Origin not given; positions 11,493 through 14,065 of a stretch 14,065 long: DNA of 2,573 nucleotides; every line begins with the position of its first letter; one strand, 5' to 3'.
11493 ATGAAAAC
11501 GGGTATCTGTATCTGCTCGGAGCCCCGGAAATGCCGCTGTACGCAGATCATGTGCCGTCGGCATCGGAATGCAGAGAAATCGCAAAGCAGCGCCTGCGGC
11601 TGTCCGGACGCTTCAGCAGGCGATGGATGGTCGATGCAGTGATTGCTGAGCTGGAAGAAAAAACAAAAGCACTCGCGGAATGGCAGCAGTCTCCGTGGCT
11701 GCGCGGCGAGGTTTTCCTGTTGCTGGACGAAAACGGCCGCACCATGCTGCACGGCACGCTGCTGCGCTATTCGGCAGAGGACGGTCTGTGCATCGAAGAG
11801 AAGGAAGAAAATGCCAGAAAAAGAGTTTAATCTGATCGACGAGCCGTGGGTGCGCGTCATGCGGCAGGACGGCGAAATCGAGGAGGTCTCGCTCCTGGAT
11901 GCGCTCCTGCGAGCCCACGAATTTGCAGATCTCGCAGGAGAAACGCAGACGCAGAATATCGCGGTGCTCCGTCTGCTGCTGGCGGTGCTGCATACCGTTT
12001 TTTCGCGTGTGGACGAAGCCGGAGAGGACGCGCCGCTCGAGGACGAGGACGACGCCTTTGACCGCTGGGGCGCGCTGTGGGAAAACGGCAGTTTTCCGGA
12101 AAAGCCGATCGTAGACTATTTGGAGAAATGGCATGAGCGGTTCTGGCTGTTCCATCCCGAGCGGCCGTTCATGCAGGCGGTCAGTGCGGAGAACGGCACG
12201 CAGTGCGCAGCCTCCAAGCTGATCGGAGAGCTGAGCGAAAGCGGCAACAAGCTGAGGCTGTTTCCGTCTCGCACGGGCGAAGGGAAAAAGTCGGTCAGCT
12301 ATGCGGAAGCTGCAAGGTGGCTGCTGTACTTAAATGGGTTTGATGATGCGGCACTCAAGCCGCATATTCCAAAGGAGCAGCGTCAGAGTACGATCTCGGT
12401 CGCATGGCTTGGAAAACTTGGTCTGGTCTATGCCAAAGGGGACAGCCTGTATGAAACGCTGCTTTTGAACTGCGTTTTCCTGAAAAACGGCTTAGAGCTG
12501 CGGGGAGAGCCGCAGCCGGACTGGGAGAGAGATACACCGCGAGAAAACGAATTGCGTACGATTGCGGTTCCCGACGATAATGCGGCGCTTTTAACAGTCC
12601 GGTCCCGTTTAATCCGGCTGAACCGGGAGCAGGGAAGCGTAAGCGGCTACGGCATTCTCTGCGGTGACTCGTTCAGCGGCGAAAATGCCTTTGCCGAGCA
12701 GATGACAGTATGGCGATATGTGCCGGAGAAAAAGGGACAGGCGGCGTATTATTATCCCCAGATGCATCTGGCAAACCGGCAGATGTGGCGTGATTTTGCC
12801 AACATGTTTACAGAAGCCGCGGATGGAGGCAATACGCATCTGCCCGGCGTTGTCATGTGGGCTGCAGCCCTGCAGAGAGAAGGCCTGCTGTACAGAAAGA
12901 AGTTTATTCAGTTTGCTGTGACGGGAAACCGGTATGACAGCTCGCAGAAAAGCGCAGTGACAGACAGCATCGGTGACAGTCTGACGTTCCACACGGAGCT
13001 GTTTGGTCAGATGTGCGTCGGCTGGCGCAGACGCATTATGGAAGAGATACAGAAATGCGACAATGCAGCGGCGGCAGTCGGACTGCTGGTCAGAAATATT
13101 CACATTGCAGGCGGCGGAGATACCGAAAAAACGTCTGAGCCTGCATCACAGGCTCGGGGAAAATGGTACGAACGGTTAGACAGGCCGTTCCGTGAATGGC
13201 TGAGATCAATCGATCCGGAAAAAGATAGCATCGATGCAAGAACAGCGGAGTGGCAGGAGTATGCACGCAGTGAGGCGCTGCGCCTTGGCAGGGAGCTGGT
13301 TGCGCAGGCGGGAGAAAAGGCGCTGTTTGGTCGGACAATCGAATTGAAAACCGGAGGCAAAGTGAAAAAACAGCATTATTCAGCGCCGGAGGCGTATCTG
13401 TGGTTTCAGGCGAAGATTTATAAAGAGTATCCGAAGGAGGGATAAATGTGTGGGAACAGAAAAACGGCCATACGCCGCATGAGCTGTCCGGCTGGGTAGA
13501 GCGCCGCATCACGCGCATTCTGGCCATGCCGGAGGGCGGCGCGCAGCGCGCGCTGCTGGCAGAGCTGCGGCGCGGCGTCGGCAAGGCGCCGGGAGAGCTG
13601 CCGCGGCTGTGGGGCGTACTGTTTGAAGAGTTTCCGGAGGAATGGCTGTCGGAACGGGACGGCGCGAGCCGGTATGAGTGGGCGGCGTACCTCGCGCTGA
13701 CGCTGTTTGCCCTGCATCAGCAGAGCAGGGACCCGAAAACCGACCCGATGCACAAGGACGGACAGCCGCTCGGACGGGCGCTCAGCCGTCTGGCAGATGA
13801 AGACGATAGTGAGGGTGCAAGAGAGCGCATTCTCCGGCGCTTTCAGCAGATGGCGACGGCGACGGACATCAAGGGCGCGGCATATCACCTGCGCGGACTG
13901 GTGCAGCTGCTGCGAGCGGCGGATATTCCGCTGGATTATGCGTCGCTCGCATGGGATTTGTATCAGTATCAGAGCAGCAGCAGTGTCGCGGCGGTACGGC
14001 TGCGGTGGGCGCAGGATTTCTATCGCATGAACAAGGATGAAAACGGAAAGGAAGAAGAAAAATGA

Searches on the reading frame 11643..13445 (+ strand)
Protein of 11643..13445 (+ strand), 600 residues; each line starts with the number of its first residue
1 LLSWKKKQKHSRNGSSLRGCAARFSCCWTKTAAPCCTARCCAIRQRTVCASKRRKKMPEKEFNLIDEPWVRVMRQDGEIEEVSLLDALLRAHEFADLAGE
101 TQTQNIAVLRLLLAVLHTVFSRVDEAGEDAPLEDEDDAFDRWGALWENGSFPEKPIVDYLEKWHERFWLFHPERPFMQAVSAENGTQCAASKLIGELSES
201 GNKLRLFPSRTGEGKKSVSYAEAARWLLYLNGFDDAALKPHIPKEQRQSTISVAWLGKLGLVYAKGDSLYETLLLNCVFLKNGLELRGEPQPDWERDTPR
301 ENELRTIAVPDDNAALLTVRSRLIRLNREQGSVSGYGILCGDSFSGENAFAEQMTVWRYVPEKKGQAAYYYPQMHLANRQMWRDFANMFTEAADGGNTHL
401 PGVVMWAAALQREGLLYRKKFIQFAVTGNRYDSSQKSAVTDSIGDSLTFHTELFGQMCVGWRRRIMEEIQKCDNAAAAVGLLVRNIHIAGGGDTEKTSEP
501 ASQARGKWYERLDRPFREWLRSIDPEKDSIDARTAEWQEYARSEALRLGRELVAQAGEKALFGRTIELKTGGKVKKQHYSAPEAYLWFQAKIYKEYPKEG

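Call 36: search_protein_families(library=pfam, proteins=[window:11643-13445:+])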
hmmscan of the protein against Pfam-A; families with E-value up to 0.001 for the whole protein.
window:11643-13445:+ (600 aa): 1 family
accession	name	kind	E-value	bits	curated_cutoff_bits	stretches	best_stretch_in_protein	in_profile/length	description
PF09481.15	CRISPR_Cse1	-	1.5e-97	328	24.7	1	63-548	1-450/450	CRISPR-associated protein Cse1 (CRISPR_cse1)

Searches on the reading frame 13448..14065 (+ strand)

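Call 36: search_protein_families(library=pfam, proteins=[window:13448-14065:+])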
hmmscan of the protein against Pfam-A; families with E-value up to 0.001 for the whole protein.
window:13448-14065:+ (205 aa): 1 family
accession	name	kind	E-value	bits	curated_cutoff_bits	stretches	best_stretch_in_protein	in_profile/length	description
PF09485.15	CRISPR_Cse2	-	2.9e-38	131.9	24.6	1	37-192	2-137/137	CRISPR-associated protein Cse2 (CRISPR_cse2)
